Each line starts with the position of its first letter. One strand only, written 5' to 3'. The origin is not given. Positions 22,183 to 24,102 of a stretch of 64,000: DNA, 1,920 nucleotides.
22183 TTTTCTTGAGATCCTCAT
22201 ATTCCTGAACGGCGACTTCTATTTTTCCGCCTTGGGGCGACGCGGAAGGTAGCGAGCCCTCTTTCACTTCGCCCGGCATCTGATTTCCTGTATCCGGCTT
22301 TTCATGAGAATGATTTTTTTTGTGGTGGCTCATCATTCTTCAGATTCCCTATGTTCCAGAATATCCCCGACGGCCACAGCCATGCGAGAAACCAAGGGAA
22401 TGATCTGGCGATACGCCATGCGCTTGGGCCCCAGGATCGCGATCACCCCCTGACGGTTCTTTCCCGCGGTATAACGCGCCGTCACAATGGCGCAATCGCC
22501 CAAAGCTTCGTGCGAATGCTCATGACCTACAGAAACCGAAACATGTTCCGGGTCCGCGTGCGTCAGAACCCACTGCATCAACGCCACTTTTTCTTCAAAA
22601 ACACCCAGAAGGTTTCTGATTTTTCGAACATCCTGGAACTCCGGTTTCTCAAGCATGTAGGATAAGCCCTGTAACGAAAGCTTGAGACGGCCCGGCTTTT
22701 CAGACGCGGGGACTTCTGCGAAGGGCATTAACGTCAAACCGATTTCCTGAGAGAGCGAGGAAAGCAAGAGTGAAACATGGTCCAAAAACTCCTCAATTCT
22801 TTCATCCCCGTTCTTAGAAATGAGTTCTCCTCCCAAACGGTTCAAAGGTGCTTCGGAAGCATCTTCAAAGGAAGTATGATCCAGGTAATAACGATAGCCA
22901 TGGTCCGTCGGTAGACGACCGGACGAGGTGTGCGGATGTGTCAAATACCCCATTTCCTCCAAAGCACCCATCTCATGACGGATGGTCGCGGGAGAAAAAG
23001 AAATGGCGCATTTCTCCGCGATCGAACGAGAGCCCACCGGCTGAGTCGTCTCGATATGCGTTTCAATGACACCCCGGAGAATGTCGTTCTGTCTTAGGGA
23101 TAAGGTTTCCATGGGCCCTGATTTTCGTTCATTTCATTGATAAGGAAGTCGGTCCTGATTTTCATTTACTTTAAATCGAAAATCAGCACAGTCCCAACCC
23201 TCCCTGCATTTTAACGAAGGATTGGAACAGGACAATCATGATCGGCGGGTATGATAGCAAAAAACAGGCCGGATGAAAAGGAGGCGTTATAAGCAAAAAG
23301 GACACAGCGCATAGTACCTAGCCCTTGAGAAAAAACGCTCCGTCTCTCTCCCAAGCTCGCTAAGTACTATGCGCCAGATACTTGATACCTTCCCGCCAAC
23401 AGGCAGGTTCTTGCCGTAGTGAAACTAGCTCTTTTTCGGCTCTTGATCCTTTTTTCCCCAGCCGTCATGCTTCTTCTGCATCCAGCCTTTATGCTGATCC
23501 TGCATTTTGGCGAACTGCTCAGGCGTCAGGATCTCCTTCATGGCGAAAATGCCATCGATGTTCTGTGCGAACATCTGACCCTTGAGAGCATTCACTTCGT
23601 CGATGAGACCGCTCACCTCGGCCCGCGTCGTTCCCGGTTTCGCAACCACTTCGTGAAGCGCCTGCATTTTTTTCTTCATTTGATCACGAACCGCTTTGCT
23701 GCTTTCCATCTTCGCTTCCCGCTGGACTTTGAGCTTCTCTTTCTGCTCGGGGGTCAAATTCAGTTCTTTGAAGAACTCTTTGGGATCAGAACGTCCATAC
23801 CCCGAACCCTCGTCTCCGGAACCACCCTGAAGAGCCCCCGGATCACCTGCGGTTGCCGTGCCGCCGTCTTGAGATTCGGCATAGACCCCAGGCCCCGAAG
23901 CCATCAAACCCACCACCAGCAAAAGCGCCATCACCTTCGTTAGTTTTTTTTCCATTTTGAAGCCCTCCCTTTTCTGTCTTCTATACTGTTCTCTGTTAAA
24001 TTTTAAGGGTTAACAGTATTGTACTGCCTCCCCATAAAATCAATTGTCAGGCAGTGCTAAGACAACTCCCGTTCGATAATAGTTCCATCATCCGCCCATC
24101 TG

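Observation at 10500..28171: A GH144/DUF3131-like (alpha/alpha)6 domain is duplicated: one free-standing secreted protein and one module embedded in the giant YD-repeat protein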

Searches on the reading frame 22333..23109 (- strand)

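Call 10: search_protein_families(library=pfam, proteins=[window:22333-23109:-], max_evalue=0.01)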
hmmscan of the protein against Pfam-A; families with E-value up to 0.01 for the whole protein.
window:22333-23109:- (258 aa): 3 families
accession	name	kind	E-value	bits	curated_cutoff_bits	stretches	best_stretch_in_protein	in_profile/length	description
PF01628.27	HrcA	-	1.8e-26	93.9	22.2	1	138-237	126-215/215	HrcA protein C terminal domain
PF03444.21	HrcA_DNA-bdg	-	0.00029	20.9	21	1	3-73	2-71/79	Winged helix-turn-helix transcription repressor, HrcA DNA-binding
PF01726.22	LexA_DNA_bind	-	0.00063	19.9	23.7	1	2-58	3-58/65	LexA DNA binding domain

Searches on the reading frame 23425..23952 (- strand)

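Call 10: search_protein_families(library=pfam, proteins=[window:23425-23952:-], max_evalue=0.01)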
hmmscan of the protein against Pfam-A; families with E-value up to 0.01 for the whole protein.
window:23425-23952:- (175 aa): 2 families
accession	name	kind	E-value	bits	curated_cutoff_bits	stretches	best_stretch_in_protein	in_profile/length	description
PF13801.11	Metal_resist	-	5.7e-09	36.6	29.2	1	40-148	16-124/125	Heavy-metal resistance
PF07813.17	LTXXQ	-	2.3e-06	28.7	24.3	1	59-152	8-98/100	LTXXQ motif family protein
